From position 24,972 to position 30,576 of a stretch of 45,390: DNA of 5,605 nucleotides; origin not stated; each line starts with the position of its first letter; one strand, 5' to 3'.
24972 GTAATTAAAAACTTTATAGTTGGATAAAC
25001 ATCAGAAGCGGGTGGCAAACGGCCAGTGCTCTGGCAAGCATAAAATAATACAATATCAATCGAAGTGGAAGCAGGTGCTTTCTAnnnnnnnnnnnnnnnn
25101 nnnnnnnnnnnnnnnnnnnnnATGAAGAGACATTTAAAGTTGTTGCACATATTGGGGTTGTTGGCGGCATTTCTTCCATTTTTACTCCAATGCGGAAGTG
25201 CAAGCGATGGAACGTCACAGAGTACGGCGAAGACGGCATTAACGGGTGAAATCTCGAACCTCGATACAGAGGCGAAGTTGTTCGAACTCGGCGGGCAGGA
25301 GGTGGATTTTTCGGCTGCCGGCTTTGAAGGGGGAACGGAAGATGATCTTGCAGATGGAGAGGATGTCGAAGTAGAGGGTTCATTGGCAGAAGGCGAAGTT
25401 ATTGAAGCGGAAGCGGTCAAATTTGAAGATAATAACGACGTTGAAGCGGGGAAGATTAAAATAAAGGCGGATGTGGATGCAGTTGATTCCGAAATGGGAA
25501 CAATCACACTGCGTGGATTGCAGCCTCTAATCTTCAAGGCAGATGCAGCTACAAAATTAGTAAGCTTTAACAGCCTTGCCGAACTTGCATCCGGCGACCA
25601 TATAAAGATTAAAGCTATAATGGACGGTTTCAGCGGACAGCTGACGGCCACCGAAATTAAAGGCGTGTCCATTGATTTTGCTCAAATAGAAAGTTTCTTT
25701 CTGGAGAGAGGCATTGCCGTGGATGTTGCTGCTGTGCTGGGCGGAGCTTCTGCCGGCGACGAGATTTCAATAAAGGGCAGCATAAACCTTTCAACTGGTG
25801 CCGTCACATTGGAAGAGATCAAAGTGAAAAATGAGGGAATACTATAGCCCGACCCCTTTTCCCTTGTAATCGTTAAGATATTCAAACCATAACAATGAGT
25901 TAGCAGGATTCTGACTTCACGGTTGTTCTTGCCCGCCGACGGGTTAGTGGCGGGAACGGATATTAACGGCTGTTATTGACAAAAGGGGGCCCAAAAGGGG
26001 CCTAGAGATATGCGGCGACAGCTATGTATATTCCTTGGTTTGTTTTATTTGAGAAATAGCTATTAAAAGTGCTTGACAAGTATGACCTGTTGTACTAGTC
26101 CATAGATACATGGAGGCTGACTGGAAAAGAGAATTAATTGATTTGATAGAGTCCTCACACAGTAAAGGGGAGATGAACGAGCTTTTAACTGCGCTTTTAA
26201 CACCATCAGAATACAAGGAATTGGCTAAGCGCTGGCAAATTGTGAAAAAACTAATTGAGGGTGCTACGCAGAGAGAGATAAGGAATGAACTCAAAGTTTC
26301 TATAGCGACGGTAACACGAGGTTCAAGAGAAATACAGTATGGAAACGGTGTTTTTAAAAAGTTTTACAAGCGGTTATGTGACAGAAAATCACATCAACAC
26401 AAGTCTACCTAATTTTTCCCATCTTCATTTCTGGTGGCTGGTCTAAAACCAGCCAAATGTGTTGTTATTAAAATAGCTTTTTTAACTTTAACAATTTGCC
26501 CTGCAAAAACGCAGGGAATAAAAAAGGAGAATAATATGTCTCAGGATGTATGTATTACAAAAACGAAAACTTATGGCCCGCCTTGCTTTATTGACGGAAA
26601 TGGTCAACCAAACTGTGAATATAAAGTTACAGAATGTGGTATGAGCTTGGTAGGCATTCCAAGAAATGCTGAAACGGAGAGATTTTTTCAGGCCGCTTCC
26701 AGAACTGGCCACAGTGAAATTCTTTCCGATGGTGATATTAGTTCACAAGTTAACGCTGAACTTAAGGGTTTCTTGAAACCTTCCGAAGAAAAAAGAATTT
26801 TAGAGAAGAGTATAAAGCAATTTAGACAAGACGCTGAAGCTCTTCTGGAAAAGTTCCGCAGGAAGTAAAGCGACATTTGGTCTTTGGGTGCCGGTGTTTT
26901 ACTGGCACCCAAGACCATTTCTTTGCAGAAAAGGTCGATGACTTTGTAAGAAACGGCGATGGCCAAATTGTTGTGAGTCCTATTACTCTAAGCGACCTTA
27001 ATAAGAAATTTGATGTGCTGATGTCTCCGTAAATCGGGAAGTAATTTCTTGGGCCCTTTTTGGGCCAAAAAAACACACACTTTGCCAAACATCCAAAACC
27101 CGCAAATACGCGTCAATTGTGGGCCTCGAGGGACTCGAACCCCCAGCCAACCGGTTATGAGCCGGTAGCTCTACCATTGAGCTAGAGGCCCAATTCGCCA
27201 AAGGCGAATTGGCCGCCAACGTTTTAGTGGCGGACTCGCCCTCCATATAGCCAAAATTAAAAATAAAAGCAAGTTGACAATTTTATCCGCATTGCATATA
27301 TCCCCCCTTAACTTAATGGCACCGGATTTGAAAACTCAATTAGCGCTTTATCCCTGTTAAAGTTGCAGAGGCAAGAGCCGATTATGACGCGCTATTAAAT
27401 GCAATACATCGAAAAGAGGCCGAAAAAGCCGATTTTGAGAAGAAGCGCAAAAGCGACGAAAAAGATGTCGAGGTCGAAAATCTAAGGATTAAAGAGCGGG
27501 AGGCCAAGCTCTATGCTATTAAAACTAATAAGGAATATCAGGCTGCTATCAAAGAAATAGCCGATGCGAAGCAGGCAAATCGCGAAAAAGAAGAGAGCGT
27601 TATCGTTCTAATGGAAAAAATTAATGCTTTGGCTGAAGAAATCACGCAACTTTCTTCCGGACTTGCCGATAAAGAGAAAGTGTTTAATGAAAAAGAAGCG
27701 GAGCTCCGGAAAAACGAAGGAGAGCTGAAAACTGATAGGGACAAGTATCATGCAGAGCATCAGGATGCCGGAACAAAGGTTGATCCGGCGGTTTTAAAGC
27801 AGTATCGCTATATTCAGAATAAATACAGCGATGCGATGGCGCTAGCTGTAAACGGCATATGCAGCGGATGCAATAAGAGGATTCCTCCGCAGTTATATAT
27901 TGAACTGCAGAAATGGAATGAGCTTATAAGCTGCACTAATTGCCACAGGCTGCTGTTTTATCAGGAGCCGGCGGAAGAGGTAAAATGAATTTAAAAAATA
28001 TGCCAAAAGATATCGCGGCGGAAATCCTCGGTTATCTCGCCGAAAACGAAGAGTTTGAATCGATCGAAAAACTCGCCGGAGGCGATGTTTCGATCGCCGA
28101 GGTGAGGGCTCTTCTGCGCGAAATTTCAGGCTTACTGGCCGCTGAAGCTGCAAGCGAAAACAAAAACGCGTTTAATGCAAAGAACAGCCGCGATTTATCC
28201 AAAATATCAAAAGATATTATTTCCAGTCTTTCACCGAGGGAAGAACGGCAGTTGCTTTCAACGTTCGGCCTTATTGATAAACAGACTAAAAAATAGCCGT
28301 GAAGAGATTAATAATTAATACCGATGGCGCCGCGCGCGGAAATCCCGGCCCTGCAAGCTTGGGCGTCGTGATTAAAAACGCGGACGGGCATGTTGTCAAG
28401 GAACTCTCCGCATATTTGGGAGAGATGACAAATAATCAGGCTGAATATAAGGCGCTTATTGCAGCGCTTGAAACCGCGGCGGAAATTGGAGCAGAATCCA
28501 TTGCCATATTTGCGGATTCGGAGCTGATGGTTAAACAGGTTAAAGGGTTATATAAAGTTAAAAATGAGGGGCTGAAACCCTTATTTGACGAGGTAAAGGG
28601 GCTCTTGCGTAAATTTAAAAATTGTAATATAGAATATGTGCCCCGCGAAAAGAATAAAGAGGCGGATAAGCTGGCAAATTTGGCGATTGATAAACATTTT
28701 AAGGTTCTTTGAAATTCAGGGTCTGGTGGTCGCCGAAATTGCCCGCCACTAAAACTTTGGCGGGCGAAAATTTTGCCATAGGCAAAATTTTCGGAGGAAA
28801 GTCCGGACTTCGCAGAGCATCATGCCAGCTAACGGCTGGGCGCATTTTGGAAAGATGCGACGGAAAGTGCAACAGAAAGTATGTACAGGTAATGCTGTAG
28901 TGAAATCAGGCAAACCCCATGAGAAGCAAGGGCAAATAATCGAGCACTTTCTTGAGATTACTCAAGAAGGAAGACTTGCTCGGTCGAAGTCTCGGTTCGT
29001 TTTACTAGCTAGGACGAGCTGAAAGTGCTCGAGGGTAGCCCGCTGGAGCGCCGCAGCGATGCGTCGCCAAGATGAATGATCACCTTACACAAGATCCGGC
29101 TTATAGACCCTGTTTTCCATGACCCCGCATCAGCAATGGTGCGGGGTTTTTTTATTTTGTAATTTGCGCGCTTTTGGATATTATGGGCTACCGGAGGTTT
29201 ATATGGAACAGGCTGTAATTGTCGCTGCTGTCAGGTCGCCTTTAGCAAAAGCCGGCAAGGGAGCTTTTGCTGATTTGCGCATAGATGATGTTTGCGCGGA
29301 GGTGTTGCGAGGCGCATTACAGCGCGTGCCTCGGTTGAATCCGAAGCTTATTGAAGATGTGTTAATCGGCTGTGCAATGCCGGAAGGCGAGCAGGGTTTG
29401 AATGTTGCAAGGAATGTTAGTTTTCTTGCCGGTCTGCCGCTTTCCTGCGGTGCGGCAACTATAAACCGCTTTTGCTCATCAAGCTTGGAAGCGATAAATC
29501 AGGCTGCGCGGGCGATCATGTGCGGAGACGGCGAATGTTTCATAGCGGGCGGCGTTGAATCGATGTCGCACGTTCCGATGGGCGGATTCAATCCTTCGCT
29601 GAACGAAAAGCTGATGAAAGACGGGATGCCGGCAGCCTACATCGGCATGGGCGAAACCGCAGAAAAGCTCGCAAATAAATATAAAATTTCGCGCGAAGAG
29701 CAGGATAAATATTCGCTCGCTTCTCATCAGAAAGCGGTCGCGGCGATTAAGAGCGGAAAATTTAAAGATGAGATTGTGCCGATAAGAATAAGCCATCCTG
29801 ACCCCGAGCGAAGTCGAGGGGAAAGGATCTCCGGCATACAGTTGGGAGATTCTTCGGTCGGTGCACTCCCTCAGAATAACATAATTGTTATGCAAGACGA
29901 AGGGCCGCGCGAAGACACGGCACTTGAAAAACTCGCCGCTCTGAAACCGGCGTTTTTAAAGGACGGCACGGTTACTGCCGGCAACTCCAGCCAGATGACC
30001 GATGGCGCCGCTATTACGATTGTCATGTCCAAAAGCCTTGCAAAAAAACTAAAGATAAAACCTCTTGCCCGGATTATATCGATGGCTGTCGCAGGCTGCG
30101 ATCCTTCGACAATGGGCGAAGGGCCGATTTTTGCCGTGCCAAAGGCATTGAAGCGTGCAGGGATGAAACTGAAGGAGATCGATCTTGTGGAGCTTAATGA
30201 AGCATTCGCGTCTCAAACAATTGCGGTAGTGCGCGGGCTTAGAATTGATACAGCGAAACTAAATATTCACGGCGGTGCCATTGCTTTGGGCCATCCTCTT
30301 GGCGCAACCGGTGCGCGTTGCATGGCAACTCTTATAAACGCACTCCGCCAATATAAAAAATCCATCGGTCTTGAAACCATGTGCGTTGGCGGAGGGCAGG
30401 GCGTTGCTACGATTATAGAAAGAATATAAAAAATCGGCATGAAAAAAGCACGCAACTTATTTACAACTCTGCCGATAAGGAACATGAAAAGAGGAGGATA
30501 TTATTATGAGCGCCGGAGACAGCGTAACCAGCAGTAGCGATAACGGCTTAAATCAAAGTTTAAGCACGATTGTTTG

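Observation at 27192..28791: The same twin-hairpin module sits inside RNase P RNA (P3) and immediately 5' of the tRNA-Met gene, at the RNase P cleavage junction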

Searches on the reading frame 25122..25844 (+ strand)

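Call 16: search_protein_families(library=pfam, proteins=[window:25122-25844:+], max_evalue=0.001)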
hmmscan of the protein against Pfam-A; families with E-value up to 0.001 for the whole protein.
window:25122-25844:+ (241 aa): 1 family
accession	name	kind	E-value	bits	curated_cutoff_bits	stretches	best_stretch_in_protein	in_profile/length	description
PF18914.6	DUF5666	-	1.3e-14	54.6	27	2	118-180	4-60/60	Domain of unknown function (DUF5666)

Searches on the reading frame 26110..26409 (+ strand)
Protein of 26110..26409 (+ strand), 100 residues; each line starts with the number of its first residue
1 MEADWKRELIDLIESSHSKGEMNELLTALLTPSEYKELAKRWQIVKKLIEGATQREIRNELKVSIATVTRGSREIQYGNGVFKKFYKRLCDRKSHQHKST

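Call 16: search_protein_families(library=pfam, proteins=[window:26110-26409:+], max_evalue=0.001)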
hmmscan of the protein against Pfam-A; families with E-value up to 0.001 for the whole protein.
window:26110-26409:+ (100 aa): 1 family
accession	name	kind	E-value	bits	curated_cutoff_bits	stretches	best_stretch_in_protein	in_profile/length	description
PF01371.25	Trp_repressor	-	7.3e-24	84.1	27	1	8-89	5-87/88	Trp repressor protein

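Call 44: find_encoding_contigs(protein=window:26110-26409:+, flank=6000, max_places=8)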
Protein window:26110-26409:+ (100 aa): 3 contigs read that carry it; 3 places shown.
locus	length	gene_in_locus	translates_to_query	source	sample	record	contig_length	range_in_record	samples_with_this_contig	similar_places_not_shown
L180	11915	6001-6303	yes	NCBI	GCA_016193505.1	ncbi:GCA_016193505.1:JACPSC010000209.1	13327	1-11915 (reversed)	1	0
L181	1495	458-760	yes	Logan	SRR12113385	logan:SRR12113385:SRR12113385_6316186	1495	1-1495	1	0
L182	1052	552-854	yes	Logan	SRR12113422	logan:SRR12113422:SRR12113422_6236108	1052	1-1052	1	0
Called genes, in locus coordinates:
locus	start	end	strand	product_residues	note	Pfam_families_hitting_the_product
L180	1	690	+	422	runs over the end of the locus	PF22694:CtpB_N-like, PF00595:PDZ, PF13180:PDZ_2, PF17820:PDZ_6, PF03572:Peptidase_S41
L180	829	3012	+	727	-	-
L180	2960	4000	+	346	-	PF00365:PFK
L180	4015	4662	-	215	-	-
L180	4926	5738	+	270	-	PF18914:DUF5666 (weak)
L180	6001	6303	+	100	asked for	PF01371:Trp_repressor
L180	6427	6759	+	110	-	-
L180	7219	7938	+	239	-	PF24481:CT398_CC (weak), PF02591:Zn_ribbon_9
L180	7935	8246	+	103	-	-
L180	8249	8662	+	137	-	PF00075:RNase_H, PF13456:RVT_3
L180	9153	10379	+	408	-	PF00108:Thiolase_N, PF00109:ketoacyl-synt (weak), PF02803:Thiolase_C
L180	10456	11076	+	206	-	-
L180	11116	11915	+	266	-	?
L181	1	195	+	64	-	?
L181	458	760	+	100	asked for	PF01371:Trp_repressor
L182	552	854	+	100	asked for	PF01371:Trp_repressor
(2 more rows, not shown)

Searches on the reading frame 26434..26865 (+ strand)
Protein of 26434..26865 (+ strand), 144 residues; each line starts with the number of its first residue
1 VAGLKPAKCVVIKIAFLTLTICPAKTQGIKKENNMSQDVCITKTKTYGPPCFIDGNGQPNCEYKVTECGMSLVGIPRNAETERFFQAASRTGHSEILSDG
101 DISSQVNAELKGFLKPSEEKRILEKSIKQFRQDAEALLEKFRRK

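Call 16: search_protein_families(library=pfam, proteins=[window:26434-26865:+], max_evalue=0.001)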
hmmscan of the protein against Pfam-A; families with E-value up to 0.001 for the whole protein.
window:26434-26865:+ (144 aa): 0 families

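Call 43: find_encoding_contigs(protein=window:26434-26865:+, flank=6000, max_places=8)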
Protein window:26434-26865:+ (144 aa): no gene with exactly this product is on record in the collection.
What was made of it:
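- Tried and rejected: find_encoding_contigs for the ORF at 26434-26865 returned nothing, probably because of a different start call (call 43).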

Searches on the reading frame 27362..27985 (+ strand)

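Call 16: search_protein_families(library=pfam, proteins=[window:27362-27985:+], max_evalue=0.001)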
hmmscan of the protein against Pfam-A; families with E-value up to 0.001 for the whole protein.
window:27362-27985:+ (208 aa): 1 family
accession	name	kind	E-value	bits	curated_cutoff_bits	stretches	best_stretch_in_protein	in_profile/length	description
PF02591.20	Zn_ribbon_9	-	3.9e-10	40.1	29.1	1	167-198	2-33/33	C4-type zinc ribbon domain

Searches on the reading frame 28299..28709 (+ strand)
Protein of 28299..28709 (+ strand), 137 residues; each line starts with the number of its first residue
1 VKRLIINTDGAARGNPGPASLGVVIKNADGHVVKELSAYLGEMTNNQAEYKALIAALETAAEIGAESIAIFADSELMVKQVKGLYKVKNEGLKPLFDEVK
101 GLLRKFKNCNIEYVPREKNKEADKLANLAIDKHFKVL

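Call 16: search_protein_families(library=pfam, proteins=[window:28299-28709:+], max_evalue=0.001)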
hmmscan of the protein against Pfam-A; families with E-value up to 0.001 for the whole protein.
window:28299-28709:+ (137 aa): 2 families
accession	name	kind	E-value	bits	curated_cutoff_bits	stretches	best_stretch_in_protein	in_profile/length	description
PF13456.12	RVT_3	-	6.7e-28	97.5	21.6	1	7-129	1-123/123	Reverse transcriptase-like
PF00075.30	RNase_H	-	8.2e-14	52.4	25.8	1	2-129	2-139/141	RNase H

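Call 17: find_related_loci(query=window:28299-28709:+, collection=metagenome_contigs, flank=8000)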
Query window:28299-28709:+ (137 aa) in metagenome_contigs; peptide patterns used: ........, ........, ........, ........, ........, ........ (x = any residue, [..] = any of these).
600 stretches matched a pattern (row limit reached: there are more); 518 encode a relative of the query (tblastn E <= 1e-3); the best 80 are kept; 80 distinct loci.
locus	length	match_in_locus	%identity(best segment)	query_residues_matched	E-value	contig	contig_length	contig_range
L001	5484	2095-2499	76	1-135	4e-67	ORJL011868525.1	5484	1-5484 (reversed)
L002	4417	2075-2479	76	1-135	4e-67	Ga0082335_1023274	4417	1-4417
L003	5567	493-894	75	1-134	1e-63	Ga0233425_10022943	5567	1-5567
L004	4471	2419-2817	71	1-133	7e-60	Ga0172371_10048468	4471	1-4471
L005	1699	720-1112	66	1-131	1e-53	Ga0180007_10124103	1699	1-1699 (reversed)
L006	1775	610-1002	58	1-131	5e-49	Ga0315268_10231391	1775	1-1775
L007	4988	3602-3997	61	1-132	2e-47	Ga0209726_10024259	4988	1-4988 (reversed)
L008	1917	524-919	59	1-132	3e-47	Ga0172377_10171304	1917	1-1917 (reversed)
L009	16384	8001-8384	59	8-135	2e-46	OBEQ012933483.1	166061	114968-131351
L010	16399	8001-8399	58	2-134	1e-45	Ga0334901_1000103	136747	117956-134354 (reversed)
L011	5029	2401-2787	60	4-132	1e-45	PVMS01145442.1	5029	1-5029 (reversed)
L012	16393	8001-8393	58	2-132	3e-45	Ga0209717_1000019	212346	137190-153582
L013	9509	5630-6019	60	2-131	2e-45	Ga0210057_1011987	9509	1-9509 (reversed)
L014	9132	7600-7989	57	3-132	5e-44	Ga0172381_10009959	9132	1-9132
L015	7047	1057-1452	54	2-133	7e-44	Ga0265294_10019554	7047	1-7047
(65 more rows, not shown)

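Call 24: find_encoding_contigs(protein=window:28299-28709:+, flank=10000, max_places=10)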
Protein window:28299-28709:+ (137 aa): 2 contigs read that carry it; 2 places shown.
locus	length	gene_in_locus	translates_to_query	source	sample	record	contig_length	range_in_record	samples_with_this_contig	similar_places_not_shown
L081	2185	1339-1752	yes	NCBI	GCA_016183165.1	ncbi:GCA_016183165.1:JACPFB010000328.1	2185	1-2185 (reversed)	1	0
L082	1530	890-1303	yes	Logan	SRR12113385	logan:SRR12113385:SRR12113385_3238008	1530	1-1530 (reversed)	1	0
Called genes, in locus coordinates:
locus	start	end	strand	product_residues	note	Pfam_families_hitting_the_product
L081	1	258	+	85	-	PF14213:DUF4325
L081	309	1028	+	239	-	PF24481:CT398_CC (weak), PF02591:Zn_ribbon_9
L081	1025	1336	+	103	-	-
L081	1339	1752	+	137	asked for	PF00075:RNase_H, PF13456:RVT_3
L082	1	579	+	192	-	?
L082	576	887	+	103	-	-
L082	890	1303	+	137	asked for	PF00075:RNase_H, PF13456:RVT_3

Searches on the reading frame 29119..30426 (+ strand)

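Call 16: search_protein_families(library=pfam, proteins=[window:29119-30426:+], max_evalue=0.001)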
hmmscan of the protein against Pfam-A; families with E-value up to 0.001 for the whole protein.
window:29119-30426:+ (436 aa): 4 families
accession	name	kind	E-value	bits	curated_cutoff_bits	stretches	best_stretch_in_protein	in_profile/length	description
PF00108.29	Thiolase_N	-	3.3e-72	243.4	26.4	1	33-306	2-260/260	Thiolase, N-terminal domain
PF02803.24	Thiolase_C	-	7.2e-48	161.7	27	1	314-435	2-123/123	Thiolase, C-terminal domain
PF00109.32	ketoacyl-synt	-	5.2e-06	26.7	20.8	1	114-151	169-206/252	Beta-ketoacyl synthase, N-terminal domain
PF22691.2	Thiolase_C_1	-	0.00029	21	28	0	339-372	23-56/144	Thiolase C-terminal domain-like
